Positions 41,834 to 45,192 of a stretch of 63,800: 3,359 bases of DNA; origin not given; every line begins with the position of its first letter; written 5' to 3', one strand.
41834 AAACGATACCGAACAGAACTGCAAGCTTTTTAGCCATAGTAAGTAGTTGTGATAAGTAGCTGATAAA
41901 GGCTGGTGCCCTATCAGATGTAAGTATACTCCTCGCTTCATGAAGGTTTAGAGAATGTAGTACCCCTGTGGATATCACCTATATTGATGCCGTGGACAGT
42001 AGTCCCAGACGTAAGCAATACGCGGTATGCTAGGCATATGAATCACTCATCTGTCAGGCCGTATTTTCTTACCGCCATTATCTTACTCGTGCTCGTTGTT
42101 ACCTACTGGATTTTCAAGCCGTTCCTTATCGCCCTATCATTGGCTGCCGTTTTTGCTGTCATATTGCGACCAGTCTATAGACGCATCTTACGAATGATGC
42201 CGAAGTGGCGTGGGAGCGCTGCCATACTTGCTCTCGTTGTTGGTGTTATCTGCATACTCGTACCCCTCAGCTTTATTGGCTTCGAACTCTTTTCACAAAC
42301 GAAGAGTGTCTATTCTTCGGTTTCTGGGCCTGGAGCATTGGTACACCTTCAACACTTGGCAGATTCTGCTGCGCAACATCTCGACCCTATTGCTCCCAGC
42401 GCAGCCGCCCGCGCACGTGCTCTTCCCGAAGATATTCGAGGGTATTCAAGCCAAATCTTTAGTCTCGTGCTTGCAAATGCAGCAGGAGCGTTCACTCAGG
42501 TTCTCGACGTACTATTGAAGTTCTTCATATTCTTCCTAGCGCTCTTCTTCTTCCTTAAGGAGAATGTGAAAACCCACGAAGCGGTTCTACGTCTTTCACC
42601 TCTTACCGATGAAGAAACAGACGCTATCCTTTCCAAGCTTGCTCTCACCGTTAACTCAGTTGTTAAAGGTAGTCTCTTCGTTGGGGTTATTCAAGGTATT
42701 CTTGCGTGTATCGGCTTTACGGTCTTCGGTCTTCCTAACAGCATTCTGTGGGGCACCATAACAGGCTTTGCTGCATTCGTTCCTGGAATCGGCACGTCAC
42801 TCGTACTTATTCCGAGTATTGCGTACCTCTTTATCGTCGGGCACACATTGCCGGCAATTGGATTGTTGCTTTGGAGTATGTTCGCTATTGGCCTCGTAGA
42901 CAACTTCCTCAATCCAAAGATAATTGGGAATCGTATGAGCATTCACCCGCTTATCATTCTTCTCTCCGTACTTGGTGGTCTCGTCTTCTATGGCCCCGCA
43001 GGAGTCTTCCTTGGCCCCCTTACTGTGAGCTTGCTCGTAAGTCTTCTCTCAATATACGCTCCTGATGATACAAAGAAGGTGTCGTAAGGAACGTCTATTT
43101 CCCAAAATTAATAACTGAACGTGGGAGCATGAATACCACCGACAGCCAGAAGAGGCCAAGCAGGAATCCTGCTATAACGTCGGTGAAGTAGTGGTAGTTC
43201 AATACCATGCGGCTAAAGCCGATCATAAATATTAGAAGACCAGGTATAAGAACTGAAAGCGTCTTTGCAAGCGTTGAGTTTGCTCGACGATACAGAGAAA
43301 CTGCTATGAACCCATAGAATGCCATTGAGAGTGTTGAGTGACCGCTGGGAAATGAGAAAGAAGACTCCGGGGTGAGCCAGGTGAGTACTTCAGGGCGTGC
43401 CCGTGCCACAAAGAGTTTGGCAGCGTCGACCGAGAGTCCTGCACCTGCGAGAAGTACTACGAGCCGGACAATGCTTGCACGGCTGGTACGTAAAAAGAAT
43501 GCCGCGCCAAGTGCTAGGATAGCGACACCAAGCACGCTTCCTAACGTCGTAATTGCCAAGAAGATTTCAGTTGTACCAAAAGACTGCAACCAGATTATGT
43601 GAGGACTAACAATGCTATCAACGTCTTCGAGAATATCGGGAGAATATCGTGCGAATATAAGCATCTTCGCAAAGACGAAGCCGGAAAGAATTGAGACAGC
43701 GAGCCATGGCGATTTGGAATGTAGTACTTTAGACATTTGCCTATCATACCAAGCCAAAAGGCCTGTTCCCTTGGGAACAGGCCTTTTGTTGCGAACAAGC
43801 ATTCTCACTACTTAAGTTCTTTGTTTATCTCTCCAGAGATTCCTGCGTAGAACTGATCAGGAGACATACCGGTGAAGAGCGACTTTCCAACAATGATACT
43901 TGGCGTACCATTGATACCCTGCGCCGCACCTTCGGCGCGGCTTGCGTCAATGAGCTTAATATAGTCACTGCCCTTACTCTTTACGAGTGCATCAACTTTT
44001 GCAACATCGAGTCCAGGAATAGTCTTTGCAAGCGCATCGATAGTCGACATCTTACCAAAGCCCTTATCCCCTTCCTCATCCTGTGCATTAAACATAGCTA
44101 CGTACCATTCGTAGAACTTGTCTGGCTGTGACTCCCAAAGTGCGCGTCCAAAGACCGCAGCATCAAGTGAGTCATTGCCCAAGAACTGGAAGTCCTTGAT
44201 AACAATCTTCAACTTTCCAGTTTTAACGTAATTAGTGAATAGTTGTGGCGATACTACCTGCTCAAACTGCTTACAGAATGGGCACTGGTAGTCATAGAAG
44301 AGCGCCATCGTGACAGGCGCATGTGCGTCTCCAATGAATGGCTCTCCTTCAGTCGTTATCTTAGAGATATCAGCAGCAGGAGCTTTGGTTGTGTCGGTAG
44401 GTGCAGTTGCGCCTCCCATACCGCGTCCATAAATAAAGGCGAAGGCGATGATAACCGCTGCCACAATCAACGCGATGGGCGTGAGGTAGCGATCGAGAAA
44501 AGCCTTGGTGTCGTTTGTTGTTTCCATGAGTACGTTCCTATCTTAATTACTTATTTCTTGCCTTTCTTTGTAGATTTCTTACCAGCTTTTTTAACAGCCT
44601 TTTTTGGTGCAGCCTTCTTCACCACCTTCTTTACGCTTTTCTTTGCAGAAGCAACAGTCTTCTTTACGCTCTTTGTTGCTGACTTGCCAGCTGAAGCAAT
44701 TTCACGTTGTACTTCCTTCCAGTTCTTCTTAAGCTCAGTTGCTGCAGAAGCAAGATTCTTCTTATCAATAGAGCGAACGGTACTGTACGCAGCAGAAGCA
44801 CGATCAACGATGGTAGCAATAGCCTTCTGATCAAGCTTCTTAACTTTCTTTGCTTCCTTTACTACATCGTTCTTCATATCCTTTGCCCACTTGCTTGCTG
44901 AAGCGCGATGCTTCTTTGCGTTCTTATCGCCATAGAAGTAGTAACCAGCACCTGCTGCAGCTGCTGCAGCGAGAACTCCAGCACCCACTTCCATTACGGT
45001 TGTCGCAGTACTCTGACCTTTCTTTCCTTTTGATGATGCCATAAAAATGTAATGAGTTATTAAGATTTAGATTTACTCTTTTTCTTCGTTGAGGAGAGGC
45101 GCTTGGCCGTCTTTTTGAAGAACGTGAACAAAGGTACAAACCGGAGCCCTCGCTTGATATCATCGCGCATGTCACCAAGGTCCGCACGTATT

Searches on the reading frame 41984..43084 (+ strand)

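Call 79: search_protein_families(library=pfam, max_evalue=0.001, proteins=[window:41984-43084:+])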
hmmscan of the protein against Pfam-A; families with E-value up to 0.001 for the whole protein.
window:41984-43084:+ (367 aa): 1 family
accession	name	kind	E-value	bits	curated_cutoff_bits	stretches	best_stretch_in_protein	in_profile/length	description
PF01594.21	AI-2E_transport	-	2.3e-49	168.8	34.3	1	30-356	4-324/327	AI-2E family transporter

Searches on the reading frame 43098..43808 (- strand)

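Call 78: search_protein_families(library=pfam, max_evalue=0.001, proteins=[window:43098-43808:-])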
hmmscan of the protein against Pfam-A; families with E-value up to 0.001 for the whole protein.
window:43098-43808:- (237 aa): 2 families
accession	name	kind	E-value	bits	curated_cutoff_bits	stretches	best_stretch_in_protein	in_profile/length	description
PF01569.27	PAP2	-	1.8e-22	79.9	27.2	1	114-227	3-123/130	PAP2 superfamily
PF14378.12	PAP2_3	-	0.00017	21.9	27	1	83-219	66-185/190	PAP2 superfamily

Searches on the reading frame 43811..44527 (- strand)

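Call 78: search_protein_families(library=pfam, max_evalue=0.001, proteins=[window:43811-44527:-])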
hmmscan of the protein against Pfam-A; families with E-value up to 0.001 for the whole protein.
window:43811-44527:- (239 aa): 3 families
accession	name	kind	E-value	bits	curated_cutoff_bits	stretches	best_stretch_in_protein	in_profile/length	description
PF13462.12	Thioredoxin_4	-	1.1e-27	97.7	23.2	1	59-227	2-160/165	Thioredoxin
PF01323.26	DSBA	-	5.3e-13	49.6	25.6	1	75-223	3-182/191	DSBA-like thioredoxin domain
PF13098.12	Thioredoxin_2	-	1.2e-05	26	27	1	73-213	8-81/104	Thioredoxin-like domain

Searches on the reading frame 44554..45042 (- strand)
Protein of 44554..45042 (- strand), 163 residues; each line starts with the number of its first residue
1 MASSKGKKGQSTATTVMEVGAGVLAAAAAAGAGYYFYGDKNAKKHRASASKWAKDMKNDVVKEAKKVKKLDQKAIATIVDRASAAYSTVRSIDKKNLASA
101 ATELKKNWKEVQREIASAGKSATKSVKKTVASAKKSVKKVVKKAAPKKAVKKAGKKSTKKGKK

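Call 78: search_protein_families(library=pfam, max_evalue=0.001, proteins=[window:44554-45042:-])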
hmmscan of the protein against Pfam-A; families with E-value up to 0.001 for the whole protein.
window:44554-45042:- (163 aa): 1 family
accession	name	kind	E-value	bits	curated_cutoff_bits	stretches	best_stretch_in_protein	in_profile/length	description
PF05478.16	Prominin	-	0.00037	19.2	34.3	1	61-152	300-390/799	Prominin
